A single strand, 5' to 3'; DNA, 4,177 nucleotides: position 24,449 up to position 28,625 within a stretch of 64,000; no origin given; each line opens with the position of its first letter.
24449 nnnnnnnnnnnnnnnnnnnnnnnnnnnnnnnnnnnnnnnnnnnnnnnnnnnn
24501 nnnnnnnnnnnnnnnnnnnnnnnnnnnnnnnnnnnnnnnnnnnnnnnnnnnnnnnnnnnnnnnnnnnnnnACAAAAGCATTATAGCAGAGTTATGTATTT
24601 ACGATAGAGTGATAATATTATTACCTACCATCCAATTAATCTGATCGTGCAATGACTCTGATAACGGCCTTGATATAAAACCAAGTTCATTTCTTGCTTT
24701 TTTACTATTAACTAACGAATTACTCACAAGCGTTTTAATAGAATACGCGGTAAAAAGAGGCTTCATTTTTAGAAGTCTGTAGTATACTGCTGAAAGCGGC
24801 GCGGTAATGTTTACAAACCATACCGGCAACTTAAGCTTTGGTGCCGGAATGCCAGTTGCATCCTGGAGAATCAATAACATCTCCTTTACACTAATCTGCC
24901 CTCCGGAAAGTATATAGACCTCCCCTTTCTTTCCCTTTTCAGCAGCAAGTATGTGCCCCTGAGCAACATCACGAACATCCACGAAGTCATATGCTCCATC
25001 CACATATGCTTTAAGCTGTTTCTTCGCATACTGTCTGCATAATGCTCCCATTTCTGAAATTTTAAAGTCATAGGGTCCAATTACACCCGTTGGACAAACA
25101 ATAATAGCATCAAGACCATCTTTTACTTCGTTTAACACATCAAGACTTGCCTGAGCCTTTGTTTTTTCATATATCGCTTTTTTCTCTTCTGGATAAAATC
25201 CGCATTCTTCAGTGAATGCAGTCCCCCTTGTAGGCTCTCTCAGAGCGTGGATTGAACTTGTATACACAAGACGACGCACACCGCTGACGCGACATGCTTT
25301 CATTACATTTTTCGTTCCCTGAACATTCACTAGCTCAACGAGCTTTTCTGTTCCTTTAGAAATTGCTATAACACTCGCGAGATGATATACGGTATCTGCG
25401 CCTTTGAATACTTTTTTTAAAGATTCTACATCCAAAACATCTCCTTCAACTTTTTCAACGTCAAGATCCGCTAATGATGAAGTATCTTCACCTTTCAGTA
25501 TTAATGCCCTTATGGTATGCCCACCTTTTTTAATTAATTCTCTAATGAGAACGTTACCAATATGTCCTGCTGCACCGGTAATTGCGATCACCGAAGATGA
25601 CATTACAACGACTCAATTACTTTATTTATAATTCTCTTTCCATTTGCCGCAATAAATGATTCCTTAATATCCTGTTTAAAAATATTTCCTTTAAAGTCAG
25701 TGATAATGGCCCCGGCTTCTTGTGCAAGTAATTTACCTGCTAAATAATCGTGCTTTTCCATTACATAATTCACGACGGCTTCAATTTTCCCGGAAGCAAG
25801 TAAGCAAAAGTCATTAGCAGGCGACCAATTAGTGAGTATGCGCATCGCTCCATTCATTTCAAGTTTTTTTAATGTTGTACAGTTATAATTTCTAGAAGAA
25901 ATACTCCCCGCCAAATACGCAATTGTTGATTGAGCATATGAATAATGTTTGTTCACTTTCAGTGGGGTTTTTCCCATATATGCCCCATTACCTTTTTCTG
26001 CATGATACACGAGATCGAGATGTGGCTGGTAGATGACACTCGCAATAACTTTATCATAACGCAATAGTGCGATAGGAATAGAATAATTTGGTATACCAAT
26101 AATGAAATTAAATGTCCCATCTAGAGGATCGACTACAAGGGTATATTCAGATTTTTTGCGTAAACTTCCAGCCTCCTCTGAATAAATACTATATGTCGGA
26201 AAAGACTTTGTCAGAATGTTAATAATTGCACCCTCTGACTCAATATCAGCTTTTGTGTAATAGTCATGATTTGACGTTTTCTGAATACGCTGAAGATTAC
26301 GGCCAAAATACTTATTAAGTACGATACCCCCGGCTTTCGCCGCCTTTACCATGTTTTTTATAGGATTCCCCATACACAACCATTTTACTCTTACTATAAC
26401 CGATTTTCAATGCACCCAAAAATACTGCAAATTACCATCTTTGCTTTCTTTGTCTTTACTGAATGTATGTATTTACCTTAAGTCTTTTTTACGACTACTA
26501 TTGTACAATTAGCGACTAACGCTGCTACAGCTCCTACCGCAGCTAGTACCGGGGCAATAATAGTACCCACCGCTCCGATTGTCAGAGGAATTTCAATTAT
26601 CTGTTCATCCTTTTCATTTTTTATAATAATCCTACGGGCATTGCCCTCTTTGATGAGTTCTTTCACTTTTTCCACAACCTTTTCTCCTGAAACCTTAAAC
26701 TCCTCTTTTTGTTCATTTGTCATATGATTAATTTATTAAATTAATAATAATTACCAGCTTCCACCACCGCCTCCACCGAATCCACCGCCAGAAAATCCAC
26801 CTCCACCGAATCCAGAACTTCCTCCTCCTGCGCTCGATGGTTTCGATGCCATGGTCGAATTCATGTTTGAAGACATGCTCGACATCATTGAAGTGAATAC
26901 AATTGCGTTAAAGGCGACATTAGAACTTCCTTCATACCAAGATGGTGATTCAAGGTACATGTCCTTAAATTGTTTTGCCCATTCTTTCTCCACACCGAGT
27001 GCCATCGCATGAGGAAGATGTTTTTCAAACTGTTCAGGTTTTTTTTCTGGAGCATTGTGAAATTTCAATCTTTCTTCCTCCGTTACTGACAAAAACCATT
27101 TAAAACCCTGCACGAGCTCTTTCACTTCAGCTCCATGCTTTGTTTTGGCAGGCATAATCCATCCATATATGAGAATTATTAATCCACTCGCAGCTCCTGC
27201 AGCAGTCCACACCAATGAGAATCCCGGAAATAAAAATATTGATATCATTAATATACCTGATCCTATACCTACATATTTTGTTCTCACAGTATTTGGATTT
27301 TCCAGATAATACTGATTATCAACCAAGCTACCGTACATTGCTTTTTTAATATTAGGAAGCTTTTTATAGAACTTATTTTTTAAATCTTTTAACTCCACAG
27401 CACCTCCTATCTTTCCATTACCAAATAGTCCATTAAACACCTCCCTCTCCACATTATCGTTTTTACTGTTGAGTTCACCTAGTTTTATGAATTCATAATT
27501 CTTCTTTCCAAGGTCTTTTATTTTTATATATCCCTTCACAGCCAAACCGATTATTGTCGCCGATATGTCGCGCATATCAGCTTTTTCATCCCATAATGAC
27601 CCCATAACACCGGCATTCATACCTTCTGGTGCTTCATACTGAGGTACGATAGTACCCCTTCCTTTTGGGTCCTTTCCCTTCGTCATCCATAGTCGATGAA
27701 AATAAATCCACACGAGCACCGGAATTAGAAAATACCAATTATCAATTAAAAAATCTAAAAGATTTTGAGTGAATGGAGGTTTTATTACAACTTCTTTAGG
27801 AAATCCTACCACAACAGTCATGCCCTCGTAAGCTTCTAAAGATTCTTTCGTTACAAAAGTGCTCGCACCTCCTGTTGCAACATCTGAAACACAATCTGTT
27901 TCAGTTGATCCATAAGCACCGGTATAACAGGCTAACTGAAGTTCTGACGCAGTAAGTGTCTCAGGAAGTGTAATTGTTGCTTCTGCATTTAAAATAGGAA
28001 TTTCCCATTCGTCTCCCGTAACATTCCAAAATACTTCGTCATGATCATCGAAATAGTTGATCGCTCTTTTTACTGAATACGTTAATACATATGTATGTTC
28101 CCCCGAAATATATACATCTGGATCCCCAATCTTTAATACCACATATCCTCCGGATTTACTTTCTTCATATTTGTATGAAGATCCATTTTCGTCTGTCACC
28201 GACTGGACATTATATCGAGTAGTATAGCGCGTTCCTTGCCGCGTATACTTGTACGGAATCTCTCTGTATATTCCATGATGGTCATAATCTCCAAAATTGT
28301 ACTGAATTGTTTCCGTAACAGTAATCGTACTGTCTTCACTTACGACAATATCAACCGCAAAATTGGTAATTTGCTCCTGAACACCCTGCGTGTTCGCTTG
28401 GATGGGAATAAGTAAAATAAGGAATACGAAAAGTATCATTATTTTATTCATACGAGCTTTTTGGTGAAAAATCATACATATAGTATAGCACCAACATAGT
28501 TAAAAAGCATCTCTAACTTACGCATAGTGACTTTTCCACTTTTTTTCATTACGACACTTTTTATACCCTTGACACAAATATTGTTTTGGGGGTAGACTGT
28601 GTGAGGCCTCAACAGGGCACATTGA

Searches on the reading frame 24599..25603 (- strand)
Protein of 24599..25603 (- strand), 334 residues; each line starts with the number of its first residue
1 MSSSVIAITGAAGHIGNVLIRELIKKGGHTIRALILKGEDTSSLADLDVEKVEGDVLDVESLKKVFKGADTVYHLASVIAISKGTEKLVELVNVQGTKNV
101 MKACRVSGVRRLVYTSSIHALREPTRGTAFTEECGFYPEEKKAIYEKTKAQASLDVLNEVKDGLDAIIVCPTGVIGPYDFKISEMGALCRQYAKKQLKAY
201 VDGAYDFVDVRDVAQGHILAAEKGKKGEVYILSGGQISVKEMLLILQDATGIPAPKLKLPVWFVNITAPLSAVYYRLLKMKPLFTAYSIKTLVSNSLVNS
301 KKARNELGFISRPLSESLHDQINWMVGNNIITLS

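Call 3: search_protein_families(library=pfam, proteins=[window:24599-25603:-], max_evalue=0.1)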
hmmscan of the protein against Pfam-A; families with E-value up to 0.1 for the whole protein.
window:24599-25603:- (334 aa): 12 families
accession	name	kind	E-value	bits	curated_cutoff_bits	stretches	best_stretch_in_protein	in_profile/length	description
PF01073.25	3Beta_HSD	-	1.8e-32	112.9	22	1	7-223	1-231/280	3-beta hydroxysteroid dehydrogenase/isomerase family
PF01370.27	Epimerase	-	2.5e-30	106.1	20.9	1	6-230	1-237/240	NAD dependent epimerase/dehydratase family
PF13460.12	NAD_binding_10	-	3.4e-21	76.4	27.2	1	10-173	1-145/184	NAD(P)H-binding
PF05368.20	NmrA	-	1.3e-14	54.9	27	1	3-117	2-107/298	NmrA-like family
PF16363.11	GDP_Man_Dehyd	-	6.8e-14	52.5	27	1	8-248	2-264/332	GDP-mannose 4,6 dehydratase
PF07993.18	NAD_binding_4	-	2.6e-11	43.6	20.1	2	57-182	77-210/258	Male sterility protein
PF02719.21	Polysacc_synt_2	-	9.8e-11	41.8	20.2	1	6-121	1-132/293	Polysaccharide biosynthesis protein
PF04321.23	RmlD_sub_bind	-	2.8e-06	27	27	1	6-152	3-132/287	RmlD substrate binding domain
PF08659.16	KR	-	0.001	19.5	22.6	1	6-122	3-141/180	KR domain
PF01113.26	DapB_N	-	0.026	15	25.6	1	6-104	3-87/124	Dihydrodipicolinate reductase, N-terminus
PF00106.31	adh_short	-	0.07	13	26.6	0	5-70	2-72/195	short chain dehydrogenase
PF00056.29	Ldh_1_N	-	0.082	13.4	27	0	6-64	3-51/141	lactate/malate dehydrogenase, NAD binding domain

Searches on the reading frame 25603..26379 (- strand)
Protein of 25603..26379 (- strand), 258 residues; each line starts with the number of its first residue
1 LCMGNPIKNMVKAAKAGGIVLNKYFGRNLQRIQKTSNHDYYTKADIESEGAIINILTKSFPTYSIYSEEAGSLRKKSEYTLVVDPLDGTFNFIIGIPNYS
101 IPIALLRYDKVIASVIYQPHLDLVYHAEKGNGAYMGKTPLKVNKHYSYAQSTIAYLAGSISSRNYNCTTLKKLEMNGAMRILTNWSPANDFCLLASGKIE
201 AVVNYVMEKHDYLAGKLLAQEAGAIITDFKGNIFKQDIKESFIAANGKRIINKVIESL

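Call 3: search_protein_families(library=pfam, proteins=[window:25603-26379:-], max_evalue=0.1)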
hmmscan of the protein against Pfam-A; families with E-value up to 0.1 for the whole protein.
window:25603-26379:- (258 aa): 2 families
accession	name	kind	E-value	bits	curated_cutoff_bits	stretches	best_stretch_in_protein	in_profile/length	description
PF00459.30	Inositol_P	-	6.1e-45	154.2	27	1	11-253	10-261/271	Inositol monophosphatase family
PF00316.25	FBPase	-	0.0029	17.7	34.8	1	39-92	59-117/191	Fructose-1-6-bisphosphatase, N-terminal domain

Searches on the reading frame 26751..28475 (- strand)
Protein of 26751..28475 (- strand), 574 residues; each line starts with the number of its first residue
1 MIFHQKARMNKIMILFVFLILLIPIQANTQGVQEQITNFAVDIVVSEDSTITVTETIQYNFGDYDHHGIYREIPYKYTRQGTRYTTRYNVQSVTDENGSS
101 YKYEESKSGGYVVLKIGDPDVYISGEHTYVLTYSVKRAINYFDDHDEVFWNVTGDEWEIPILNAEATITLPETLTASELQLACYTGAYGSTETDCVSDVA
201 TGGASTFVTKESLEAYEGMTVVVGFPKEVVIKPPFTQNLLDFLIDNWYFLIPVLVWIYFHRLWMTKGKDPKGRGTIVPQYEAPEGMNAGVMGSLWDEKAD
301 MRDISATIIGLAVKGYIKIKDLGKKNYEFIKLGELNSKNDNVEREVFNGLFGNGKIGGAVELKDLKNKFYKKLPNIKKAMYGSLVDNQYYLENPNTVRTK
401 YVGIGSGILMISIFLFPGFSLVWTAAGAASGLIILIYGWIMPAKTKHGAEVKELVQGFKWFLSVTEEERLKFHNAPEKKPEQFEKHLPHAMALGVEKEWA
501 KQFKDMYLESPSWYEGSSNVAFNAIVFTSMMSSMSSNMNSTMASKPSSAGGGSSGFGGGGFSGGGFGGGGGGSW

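Call 8: search_protein_families(library=pfam, proteins=[window:26751-28475:-], max_evalue=0.00001)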
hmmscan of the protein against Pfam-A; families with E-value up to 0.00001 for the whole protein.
window:26751-28475:- (574 aa): 2 families
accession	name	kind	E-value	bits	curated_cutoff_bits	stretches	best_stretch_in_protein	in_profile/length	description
PF20990.2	DUF2207_C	-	2e-41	142.8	33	1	278-503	2-247/247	Predicted membrane protein (DUF2207) C-terminal domain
PF09972.14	DUF2207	-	1.4e-33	116.9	24.4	1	36-225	2-172/172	Predicted membrane protein (DUF2207) N-terminal domain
